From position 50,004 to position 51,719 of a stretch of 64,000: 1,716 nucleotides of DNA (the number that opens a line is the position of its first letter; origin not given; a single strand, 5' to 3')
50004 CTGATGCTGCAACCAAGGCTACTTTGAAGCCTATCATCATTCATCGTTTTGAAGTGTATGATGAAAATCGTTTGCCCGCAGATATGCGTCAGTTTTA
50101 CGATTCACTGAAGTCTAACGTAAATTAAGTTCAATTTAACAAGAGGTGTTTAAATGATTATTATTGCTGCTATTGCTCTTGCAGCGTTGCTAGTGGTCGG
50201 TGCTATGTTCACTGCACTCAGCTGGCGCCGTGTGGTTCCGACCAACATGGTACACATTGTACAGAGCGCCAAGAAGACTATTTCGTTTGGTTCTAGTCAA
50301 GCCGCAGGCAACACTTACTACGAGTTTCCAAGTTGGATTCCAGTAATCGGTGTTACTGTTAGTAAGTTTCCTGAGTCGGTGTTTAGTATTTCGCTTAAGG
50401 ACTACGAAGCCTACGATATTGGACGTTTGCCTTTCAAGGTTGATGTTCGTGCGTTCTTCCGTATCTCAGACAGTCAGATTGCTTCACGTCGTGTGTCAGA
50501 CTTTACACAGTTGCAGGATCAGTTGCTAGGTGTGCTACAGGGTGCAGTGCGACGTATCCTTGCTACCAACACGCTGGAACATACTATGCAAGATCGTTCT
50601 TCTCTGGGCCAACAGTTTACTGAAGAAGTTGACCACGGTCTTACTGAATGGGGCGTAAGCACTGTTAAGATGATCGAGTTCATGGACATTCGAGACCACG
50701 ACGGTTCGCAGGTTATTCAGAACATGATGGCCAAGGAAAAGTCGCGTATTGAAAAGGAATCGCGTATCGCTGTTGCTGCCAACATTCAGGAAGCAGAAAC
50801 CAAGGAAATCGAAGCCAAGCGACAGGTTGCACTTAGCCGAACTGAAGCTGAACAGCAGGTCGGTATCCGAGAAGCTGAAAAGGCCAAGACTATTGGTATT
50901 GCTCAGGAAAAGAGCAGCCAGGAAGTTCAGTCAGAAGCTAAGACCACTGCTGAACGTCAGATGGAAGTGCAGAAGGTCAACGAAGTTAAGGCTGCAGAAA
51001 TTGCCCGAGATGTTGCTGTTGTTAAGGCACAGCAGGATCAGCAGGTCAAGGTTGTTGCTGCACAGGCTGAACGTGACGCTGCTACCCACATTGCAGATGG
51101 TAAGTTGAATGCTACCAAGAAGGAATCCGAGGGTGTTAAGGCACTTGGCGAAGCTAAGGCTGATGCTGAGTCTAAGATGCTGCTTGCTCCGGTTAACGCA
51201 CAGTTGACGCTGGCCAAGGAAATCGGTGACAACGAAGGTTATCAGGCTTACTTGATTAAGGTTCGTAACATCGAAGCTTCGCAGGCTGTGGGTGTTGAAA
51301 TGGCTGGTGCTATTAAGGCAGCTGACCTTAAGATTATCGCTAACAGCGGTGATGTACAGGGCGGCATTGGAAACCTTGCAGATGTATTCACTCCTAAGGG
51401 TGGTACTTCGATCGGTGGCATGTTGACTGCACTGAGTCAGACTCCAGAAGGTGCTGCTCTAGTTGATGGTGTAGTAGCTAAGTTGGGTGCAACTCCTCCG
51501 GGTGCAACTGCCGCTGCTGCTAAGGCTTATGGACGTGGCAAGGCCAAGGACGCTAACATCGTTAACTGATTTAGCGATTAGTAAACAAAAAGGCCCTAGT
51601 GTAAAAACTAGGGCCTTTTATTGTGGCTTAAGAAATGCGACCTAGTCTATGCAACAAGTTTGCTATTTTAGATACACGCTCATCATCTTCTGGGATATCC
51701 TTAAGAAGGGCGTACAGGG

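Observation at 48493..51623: Promoter-to-terminator membrane cluster: two tandem paralogous lipoproteins, two membrane proteins and an SPFH/flotillin-like protein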

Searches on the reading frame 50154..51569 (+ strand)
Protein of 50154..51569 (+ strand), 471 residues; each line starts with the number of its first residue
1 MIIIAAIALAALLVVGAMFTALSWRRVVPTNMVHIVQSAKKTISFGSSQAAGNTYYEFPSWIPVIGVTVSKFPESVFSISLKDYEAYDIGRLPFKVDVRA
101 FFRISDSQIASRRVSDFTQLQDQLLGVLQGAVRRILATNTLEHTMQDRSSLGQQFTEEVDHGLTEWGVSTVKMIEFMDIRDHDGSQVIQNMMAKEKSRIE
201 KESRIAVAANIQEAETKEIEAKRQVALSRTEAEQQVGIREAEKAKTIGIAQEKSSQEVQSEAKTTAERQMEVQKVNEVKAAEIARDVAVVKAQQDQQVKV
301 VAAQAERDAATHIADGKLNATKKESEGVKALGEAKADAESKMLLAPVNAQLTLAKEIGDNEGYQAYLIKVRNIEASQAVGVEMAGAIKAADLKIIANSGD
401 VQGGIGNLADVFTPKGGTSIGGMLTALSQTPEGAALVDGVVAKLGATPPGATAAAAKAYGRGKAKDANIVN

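Call 5: search_protein_families(library=pfam, proteins=[window:50154-51569:+], max_evalue=1)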
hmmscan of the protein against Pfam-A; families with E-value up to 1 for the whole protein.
window:50154-51569:+ (471 aa): 1 family
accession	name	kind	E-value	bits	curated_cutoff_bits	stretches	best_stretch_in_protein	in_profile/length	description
PF01145.31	Band_7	-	3.7e-13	50.3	23.6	1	65-209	31-173/176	SPFH domain / Band 7 family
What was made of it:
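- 50154..51569 (+): flotillin-type SPFH protein, 471 aa: N-terminal TM helix, Band_7 domain, Ala/Glu/Lys/Gln-rich coiled coil, conserved C-terminal region. Pfam Band_7 E 3.7e-13 (call 5).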

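Call 6: search_protein_families(library=phrogs, proteins=[window:50154-51569:+], max_evalue=0.01)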
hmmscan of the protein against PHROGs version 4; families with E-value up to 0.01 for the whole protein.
window:50154-51569:+ (471 aa): 0 families

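Call 9: search_dna_similar(query=window:50154-51569:+, collection=phages, mode=protein, max_rows=30)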
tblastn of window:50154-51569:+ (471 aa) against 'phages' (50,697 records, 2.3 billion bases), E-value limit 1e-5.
Records with a match: 51; places in all: 51; records where one place covers at least 80% of the query: 51.
Best place of each record, by identity: 60-80% 3; <60% 48.
By first word of the organism name: Vibrio 37; Xanthomonas 6; Brevundimonas 5; Ralstonia 1; uncultured 1; Erwinia 1.
By host as written in the record: Vibrio harveyi BAA-1116 30; Vibrio campbellii BB120 5; Brevundimonas pondensis LVF1 4; Xanthomonas hortorum pv. vitians CFBP8640 3; Vibrio campbellii ATCC BAA-1116 2; Brevundimonas pondensis EIF1 1; Ralstonia solanacearum 1; Xanthomonas campestris pv. campestris str. 8004 1; and 4 more.
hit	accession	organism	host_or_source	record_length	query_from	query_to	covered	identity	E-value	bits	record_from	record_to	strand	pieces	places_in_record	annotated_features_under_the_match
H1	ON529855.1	Brevundimonas phage vB_BpoS-Domovoi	Brevundimonas pondensis EIF1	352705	25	438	88%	60.0%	1e-149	477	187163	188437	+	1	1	flotillin protein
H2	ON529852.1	Brevundimonas phage vB_BpoS-Kabachok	Brevundimonas pondensis LVF1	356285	25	438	88%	60.0%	1e-149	477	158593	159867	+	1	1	flotillin protein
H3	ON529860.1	Brevundimonas phage vB_BpoS-Papperlapapp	Brevundimonas pondensis LVF1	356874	25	438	88%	60.0%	1e-149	477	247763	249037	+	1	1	flotillin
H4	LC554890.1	Ralstonia phage RP13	Ralstonia solanacearum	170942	22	437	88%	58.8%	5e-144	461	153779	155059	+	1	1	hypothetical protein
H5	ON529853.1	Brevundimonas phage vB_BpoS-Bambus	Brevundimonas pondensis LVF1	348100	25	438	88%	59.1%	3e-148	473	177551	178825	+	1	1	flotillin protein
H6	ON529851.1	Brevundimonas phage vB_BpoS-Marchewka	Brevundimonas pondensis LVF1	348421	25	438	88%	59.1%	3e-148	473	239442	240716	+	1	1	flotillin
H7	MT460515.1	Vibrio phage Cody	Vibrio harveyi BAA-1116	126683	14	437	90%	50.5%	2e-118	387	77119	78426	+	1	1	hypothetical protein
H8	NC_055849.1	Vibrio phage Cody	Vibrio harveyi BAA-1116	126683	14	437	90%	50.5%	2e-118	387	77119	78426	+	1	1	hypothetical protein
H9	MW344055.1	Vibrio phage GRLPWR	Vibrio harveyi BAA-1116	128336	14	437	90%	50.5%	2e-118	387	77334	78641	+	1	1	118: hypothetical protein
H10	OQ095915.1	Vibrio phage Wyman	Vibrio harveyi BAA-1116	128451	14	437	90%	50.5%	4e-118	387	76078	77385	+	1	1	hypothetical protein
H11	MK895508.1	Vibrio phage Brizo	Vibrio campbellii ATCC BAA-1116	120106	14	437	90%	50.5%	4e-118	387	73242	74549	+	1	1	105: hypothetical protein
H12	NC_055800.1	Vibrio phage Brizo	Vibrio campbellii ATCC BAA-1116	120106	14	437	90%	50.5%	4e-118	387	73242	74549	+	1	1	105: hypothetical protein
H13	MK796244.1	Vibrio phage Achelous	Vibrio campbellii BB120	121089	14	437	90%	50.5%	4e-118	387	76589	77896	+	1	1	hypothetical protein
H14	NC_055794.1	Vibrio phage Achelous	Vibrio campbellii BB120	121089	14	437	90%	50.5%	4e-118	387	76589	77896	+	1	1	hypothetical protein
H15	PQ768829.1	Vibrio phage Morian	Vibrio campbellii BB120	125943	14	437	90%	50.5%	4e-118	387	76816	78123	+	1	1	hypothetical protein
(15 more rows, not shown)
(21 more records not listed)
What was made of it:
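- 50154..51569 (+): 50-60% identical to proteins of Brevundimonas, Ralstonia and Vibrio phages (call 9).
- Closest known: Phage flotillin genes already deposited. Same: 50-60% identical over about 90% of the length, with the same architecture (call 9).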

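Call 10: get_annotated_region(hit=H1, flank=4000)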
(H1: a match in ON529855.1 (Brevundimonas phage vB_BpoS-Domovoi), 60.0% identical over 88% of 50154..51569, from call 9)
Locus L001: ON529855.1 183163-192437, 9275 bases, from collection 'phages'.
description: Brevundimonas phage vB_BpoS-Domovoi, complete genome.
organism: Brevundimonas phage vB_BpoS-Domovoi (NCBI taxid 2948598)
taxonomy: Viruses; Duplodnaviria; Heunggongvirae; Uroviricota; Caudoviricetes; Dolichocephalovirinae
host: Brevundimonas pondensis EIF1; source: sewage; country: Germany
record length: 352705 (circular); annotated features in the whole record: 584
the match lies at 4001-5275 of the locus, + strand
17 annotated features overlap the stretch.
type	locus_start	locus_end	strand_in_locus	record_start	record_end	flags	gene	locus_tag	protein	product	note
CDS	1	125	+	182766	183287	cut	-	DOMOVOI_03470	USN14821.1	hypothetical protein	-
CDS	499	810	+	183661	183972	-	-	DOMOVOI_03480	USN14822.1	hypothetical protein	-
CDS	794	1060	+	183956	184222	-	-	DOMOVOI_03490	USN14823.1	hypothetical protein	-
CDS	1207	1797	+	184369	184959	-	-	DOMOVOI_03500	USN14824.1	hypothetical protein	-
CDS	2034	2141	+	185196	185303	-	-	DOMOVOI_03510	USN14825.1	hypothetical protein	-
CDS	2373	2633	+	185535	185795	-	-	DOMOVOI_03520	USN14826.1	hypothetical protein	-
CDS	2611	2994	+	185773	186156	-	-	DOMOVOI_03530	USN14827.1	hypothetical protein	-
CDS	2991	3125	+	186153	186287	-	-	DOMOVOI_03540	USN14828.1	hypothetical protein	-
CDS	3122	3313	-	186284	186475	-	-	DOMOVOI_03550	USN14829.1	hypothetical protein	-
CDS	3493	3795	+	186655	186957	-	-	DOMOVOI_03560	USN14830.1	hypothetical protein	-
CDS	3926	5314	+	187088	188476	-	-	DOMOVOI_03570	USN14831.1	flotillin protein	-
CDS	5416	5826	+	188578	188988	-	-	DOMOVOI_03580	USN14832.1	hypothetical protein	-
CDS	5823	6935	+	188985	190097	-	-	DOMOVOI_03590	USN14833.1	bifunctional NMN adenylyltransferase/nudix hydrolase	-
CDS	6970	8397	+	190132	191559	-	-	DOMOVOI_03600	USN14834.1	nicotinamide phosphoribosyltransferase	-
CDS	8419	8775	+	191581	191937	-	-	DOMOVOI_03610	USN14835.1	hypothetical protein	-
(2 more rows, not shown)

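Call 11: get_annotated_region(hit=H4, flank=4000)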
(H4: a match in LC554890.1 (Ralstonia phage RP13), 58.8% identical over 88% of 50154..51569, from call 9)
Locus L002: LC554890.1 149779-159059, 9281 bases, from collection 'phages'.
description: Ralstonia phage RP13 DNA, nearly complete genome.
organism: Ralstonia phage RP13 (NCBI taxid 2743402)
taxonomy: Viruses; Duplodnaviria; Heunggongvirae; Uroviricota; Caudoviricetes
host: Ralstonia solanacearum; source: -; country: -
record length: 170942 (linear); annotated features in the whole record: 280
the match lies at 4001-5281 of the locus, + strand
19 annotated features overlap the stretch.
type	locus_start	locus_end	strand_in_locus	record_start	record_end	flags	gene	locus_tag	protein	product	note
CDS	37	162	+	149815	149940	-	-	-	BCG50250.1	hypothetical protein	ORF232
CDS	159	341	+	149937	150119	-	-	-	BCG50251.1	hypothetical protein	ORF233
CDS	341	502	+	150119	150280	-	-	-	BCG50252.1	hypothetical protein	ORF234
CDS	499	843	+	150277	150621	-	-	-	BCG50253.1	hypothetical protein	ORF235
CDS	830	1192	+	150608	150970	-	-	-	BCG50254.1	hypothetical protein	ORF236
CDS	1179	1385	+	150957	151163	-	-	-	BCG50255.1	hypothetical protein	ORF237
CDS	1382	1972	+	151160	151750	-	-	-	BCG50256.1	hypothetical protein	ORF238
CDS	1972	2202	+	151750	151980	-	-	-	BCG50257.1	hypothetical protein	ORF239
CDS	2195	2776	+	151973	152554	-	-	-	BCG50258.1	hypothetical protein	ORF240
CDS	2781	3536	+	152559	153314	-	-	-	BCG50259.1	DNA/RNA non-specific endonuclease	ORF241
CDS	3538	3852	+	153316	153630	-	-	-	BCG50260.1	hypothetical protein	ORF242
CDS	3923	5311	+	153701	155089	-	-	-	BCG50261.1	hypothetical protein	ORF243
CDS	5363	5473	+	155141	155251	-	-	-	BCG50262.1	hypothetical protein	ORF244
CDS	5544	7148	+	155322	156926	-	-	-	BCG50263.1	hypothetical protein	ORF245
CDS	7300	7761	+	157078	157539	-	-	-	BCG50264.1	hypothetical protein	ORF246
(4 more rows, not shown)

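Call 12: get_annotated_region(hit=H7, flank=4000)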
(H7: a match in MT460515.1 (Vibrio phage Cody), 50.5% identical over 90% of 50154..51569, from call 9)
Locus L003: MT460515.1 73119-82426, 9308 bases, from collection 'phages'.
description: Vibrio phage Cody, complete genome.
organism: Vibrio phage Cody (NCBI taxid 2736263)
taxonomy: Viruses; Duplodnaviria; Heunggongvirae; Uroviricota; Caudoviricetes; Demerecviridae; Ermolyevavirinae; Thalassavirus; Thalassavirus cody
host: Vibrio harveyi BAA-1116; source: Chesapeake Bay Oyster; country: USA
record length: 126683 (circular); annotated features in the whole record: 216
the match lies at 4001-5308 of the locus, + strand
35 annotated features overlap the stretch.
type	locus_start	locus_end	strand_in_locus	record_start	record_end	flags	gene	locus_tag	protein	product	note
tRNA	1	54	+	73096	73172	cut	-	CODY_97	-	tRNA-Ala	-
tRNA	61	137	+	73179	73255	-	-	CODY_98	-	tRNA-Met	-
CDS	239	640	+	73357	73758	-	-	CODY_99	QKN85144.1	hypothetical protein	gp99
tRNA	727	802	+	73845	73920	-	-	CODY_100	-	tRNA-Asn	-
CDS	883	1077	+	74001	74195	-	-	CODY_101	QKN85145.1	hypothetical protein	gp101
tRNA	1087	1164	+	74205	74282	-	-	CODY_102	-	tRNA-Asp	-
CDS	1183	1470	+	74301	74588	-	-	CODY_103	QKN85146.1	hypothetical protein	gp103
tRNA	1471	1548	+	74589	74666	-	-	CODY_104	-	tRNA-Pro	-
tRNA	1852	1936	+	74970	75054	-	-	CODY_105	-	tRNA-Leu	-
tRNA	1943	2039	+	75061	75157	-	-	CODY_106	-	tRNA-Ser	-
tRNA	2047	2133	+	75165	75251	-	-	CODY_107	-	tRNA-Gly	-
CDS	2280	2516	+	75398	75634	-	-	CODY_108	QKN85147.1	hypothetical protein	gp108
tRNA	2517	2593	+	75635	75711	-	-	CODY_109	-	tRNA-Thr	-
tRNA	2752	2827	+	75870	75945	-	-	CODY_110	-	tRNA-Gln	-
tRNA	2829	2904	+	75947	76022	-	-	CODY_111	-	tRNA-Val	-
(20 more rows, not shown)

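Call 46: search_protein_families(library=padloc, proteins=[window:50154-51569:+], max_evalue=0.01)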
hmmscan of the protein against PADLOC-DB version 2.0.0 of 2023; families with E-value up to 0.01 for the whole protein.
window:50154-51569:+ (471 aa): 0 families

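Call 47: search_protein_families(library=ncbifam, proteins=[window:50154-51569:+], max_evalue=0.01)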
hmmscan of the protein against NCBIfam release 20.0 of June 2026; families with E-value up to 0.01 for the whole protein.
window:50154-51569:+ (471 aa): 1 family
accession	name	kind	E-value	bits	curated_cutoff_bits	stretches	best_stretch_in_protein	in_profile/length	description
NF058507.1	FlotScfldFlot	equivalog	6.7e-06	25.4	700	1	120-352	125-367/477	flotillin lipid rafts scaffold protein FloT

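Call 49: search_solved_structures(query=window:50154-51569:+, max_evalue=0.001)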
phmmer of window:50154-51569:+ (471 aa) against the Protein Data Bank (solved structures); distinct sequences matched with E-value up to 0.001: 6.
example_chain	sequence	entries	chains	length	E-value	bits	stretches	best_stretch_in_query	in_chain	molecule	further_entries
8z5g_A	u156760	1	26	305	1.8e-09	40.6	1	93-279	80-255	Protein QmcA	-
3bk6_A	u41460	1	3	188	1.7e-05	27.5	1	90-235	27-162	PH stomatin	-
9wmj_A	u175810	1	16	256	3.3e-05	26.6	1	90-255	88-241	Stomatin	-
9wkz_A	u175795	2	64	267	3.8e-05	26.4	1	90-255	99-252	Stomatin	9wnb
9z7u_F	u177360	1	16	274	4.1e-05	26.3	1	90-255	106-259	Stomatin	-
9oh9_A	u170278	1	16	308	5.1e-05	26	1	90-255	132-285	Stomatin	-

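Call 55: find_homologous_proteins(query=window:50154-51569:+, max_evalue=1e-10)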
Query window:50154-51569:+ (471 aa): 1048 proteins with E <= 1e-10 among 8000 candidates; the best 120 are listed.
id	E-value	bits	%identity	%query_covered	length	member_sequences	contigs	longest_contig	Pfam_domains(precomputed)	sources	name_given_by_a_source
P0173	6.1e-278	940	96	97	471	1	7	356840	PF01145.32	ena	-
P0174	4.3e-264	894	90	100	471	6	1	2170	PF01145.32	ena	-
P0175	9.2e-255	863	88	99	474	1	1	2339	PF01145.32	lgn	-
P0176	5.6e-217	739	77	95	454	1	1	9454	PF01145.32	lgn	-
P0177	8.2e-217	738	77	95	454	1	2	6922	PF01145.32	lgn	-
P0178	1.1e-214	731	77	94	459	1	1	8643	PF01145.32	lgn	-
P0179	3.0e-210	717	76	92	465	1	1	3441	PF01145.32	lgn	-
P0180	4.8e-203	693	77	90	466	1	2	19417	PF01145.32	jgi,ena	-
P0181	5.7e-201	686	74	93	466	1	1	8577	PF01145.32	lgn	-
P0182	1.6e-199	681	69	99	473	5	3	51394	PF01145.32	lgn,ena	-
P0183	1.9e-199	681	71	98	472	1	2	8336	PF01145.32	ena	-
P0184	1.4e-197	675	74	94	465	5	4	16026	PF01145.32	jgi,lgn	-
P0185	2.3e-197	674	76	89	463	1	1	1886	PF01145.32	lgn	-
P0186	2.4e-197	674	72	95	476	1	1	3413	PF01145.32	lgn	-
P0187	3.0e-197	674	72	94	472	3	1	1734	PF01145.32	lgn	-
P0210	9.4e-195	666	72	89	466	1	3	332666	PF01145.32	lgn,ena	-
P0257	2.0e-188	645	71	94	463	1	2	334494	PF01145.32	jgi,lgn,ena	-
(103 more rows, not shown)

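Call 59: find_related_loci(query=window:50154-51569:+, collection=viral_contigs, flank=8000)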
Query window:50154-51569:+ (471 aa) in viral_contigs; peptide patterns used: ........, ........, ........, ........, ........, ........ (x = any residue, [..] = any of these).
20 stretches matched a pattern; 8 encode a relative of the query (tblastn E <= 1e-3); 8 distinct loci.
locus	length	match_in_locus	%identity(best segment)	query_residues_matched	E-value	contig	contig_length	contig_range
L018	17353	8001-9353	69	1-454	0e+0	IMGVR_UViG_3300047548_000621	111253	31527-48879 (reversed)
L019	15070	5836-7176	68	25-462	0e+0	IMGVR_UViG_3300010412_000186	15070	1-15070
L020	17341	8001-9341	68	25-462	0e+0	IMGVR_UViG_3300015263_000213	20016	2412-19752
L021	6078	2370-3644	70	24-448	0e+0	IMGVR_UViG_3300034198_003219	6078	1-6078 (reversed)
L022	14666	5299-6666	67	9-454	0e+0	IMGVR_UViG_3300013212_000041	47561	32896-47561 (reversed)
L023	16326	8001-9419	65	1-463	0e+0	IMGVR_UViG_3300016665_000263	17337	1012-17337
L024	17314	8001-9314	53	3-442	6e-154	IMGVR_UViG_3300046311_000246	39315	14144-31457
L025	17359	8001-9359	71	1-441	0e+0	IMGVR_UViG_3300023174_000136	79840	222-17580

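Call 80: search_solved_structures(query=A3, max_evalue=0.01)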
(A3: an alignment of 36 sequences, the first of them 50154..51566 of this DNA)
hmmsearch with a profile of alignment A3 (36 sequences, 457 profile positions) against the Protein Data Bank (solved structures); distinct sequences matched with E-value up to 0.01: 14.
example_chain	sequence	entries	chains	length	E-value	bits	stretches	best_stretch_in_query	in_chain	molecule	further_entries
8z5g_A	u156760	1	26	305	1.9e-10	43.9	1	89-258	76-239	Protein QmcA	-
3bk6_A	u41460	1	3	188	7.2e-09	38.6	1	87-223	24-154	PH stomatin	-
9wmj_A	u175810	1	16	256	7.2e-07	32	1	92-238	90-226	Stomatin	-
9wkz_A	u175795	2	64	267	7.9e-07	31.9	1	92-238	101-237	Stomatin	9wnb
9z7u_F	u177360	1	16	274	8.5e-07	31.8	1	92-238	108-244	Stomatin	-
9oh9_A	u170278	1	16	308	1.1e-06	31.5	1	92-237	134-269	Stomatin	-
8gn9_A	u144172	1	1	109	2.4e-06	30.3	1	87-178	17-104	Stomatin homolog PH1511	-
7wh3_A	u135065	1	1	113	5e-06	29.3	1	92-179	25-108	Stomatin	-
4fvf_A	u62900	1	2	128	7.5e-06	28.7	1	91-183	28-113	Stomatin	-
4fvj_A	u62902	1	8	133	8.4e-06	28.5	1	91-183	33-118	Stomatin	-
4fvg_A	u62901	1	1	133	8.4e-06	28.5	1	91-183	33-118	Stomatin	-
9zd2_F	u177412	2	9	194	1.9e-05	27.4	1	92-179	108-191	Stomatin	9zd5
9l3g_A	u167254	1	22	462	7.7e-05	25.4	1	125-408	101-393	Flotillin-1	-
9bq2_B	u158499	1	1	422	0.00016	24.3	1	125-408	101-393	Flotillin-1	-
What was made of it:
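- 50154..51569 (+): PDB: QmcA 1.9e-10, stomatins, flotillin-1 7.7e-5 over residues 101-393 (calls 49, 80).
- On SPFH / Band 7 superfamily: PDB QmcA 1.9e-10, plus stomatins (call 80).
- On Flotillin subfamily (FloT/YqiK/flotillin-1): Profile positions 125-408 align with flotillin-1 residues 101-393, E 7.7e-5 (call 80).
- Closest known: Bacterial and eukaryotic flotillins and other SPFH scaffolds. Same: The family profile aligns with flotillin-1 residues 101-393 (calls 5, 49, 80).
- Flotillin: SPFH membership and near-colinear alignment with flotillin-1 (calls 5, 49, 80). SPFH proteins form membrane cages, some of which enclose FtsH (PDB hits to QmcA, stomatin, flotillin-1, calls 49 and 80; the cage biology is established knowledge).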

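Call 81: search_protein_families(library=pfam, alignment_id=A3, max_evalue=0.01)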
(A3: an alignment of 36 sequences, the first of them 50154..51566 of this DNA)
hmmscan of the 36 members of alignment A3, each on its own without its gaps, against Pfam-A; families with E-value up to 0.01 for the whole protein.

A. member 1, window:50154-51566:+ (471 aa): 1 family
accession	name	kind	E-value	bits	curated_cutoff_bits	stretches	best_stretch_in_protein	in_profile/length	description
PF01145.31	Band_7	-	3.7e-13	50.3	23.6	1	65-209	31-173/176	SPFH domain / Band 7 family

B. families by the number of members that match (of 36 scanned): 1 family
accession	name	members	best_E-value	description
PF01145.31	Band_7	36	4.4e-18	SPFH domain / Band 7 family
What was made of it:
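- On SPFH / Band 7 superfamily: All 36 family members match (call 81).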

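Call 83: find_related_loci(query=A3, collection=viral_contigs, flank=8000)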
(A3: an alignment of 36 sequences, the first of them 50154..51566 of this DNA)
Query A3 (471 aa) in viral_contigs; peptide patterns used: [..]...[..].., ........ (x = any residue, [..] = any of these).
600 stretches matched a pattern (row limit reached: there are more); 15 encode a relative of the query (tblastn E <= 1e-3); 15 distinct loci.
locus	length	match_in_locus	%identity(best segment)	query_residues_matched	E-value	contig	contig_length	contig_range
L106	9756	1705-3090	69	1-463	0e+0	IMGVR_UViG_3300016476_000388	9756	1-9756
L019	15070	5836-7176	68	25-462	0e+0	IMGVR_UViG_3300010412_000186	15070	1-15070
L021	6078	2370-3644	70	24-448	0e+0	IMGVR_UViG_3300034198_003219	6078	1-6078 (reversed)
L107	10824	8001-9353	59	1-441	3e-169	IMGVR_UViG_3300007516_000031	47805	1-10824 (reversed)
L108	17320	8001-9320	59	1-440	8e-166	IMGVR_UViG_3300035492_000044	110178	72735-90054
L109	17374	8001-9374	58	1-447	3e-165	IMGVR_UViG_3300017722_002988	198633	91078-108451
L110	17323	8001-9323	51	2-440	1e-145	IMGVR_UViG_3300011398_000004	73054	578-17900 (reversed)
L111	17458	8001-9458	52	3-467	3e-145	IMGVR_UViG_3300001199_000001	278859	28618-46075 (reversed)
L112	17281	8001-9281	53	2-437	9e-145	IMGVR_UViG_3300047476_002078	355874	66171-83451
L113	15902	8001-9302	50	21-443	2e-138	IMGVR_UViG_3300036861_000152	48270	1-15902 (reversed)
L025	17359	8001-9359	71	1-441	0e+0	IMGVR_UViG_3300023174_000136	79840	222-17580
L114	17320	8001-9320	49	1-437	1e-133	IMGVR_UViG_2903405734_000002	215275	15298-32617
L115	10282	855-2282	43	12-441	4e-117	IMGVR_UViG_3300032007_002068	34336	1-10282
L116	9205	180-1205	47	7-346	9e-80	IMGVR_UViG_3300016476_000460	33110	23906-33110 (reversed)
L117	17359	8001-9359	47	7-447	7e-130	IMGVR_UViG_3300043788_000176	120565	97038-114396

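Call 84: find_encoding_contigs(protein=P0257, flank=4000, max_places=3)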
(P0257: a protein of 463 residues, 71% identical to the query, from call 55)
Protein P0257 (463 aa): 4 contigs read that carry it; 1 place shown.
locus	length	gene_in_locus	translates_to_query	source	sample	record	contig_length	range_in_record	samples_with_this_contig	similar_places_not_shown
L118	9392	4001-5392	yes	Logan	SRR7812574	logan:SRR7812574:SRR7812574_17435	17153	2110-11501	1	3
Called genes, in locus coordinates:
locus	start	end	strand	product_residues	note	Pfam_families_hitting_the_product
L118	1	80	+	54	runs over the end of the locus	-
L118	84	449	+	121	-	-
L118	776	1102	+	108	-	-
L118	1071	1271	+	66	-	-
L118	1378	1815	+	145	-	-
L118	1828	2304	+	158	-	-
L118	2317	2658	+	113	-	-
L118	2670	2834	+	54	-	-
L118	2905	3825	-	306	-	-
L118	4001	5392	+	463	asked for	PF01145:Band_7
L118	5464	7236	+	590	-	-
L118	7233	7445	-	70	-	-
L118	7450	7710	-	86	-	-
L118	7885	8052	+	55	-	-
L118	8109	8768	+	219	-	PF07486:Hydrolase_2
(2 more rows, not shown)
